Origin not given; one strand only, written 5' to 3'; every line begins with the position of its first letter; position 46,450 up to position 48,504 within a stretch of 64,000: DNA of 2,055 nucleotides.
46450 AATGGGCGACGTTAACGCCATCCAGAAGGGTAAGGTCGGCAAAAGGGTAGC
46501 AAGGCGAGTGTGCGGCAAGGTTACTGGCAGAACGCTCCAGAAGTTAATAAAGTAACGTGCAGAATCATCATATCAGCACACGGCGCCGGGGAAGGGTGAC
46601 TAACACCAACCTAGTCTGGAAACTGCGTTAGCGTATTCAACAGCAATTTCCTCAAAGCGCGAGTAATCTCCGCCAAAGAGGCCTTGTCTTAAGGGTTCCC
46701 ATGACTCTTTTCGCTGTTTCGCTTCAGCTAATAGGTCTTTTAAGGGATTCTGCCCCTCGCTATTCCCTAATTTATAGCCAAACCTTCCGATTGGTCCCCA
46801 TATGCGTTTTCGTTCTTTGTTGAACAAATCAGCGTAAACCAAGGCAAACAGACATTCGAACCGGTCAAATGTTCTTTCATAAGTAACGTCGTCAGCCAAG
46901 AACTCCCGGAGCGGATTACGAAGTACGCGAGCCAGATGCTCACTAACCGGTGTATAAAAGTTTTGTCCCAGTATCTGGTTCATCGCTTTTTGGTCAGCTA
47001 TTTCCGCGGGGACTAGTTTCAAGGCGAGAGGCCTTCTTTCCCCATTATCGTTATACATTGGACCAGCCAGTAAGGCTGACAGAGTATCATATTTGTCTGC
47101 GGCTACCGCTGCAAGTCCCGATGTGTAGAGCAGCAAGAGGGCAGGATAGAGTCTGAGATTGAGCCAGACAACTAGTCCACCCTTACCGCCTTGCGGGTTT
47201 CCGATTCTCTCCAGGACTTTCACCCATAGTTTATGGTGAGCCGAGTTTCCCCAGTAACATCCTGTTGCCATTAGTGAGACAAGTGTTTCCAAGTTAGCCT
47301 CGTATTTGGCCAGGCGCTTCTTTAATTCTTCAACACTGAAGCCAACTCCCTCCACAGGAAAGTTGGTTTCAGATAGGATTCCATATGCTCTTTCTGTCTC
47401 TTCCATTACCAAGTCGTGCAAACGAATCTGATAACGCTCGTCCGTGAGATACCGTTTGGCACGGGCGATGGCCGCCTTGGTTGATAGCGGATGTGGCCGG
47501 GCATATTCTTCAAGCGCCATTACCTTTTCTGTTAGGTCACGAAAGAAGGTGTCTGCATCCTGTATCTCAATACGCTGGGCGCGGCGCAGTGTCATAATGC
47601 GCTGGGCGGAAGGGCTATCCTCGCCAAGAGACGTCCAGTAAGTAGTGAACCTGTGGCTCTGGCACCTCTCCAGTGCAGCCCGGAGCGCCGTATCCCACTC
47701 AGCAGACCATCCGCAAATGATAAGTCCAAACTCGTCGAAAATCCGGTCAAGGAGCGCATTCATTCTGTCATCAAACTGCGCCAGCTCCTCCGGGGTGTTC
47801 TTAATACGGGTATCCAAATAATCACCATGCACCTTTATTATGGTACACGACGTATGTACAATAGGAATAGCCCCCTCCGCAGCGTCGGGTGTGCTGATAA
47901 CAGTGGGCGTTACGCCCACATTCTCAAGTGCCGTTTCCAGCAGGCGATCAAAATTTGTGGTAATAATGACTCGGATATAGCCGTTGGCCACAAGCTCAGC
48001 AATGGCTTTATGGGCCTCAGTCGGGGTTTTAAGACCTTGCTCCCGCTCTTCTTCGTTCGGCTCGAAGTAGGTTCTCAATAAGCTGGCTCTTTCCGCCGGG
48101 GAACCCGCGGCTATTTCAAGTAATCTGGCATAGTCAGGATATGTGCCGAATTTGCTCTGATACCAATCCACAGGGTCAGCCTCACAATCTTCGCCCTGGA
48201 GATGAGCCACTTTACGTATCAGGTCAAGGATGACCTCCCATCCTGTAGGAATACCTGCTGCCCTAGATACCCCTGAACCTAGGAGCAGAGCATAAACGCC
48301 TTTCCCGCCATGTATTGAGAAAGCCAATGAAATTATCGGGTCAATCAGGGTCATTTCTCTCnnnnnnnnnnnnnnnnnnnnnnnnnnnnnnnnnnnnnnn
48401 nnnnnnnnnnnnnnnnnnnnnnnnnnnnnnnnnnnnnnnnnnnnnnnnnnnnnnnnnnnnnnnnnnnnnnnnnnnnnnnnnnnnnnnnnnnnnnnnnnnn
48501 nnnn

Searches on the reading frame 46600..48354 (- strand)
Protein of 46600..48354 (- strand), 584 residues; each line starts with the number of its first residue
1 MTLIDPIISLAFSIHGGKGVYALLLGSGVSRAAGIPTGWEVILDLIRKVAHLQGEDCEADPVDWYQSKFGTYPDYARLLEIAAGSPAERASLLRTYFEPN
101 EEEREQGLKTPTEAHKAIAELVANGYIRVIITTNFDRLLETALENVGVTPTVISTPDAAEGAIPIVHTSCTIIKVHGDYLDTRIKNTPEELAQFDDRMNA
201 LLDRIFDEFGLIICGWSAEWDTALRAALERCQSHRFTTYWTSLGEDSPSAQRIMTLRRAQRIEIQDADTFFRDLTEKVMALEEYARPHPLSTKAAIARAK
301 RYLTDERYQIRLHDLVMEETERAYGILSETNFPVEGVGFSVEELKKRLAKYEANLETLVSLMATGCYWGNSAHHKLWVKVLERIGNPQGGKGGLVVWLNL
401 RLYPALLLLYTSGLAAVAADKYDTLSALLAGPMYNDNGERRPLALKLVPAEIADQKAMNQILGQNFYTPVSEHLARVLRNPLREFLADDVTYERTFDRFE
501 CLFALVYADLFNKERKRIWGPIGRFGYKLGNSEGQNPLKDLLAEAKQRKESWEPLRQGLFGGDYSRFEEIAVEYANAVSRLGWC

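Call 57: search_protein_families(library=pfam, proteins=[window:46600-48354:-], max_evalue=0.00001)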
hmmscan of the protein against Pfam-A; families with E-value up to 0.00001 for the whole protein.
window:46600-48354:- (584 aa): 1 family
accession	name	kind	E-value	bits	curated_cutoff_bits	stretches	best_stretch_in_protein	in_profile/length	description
PF13289.12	SIR2_2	-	3.8e-09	37.2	24.5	1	129-247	2-124/141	SIR2-like domain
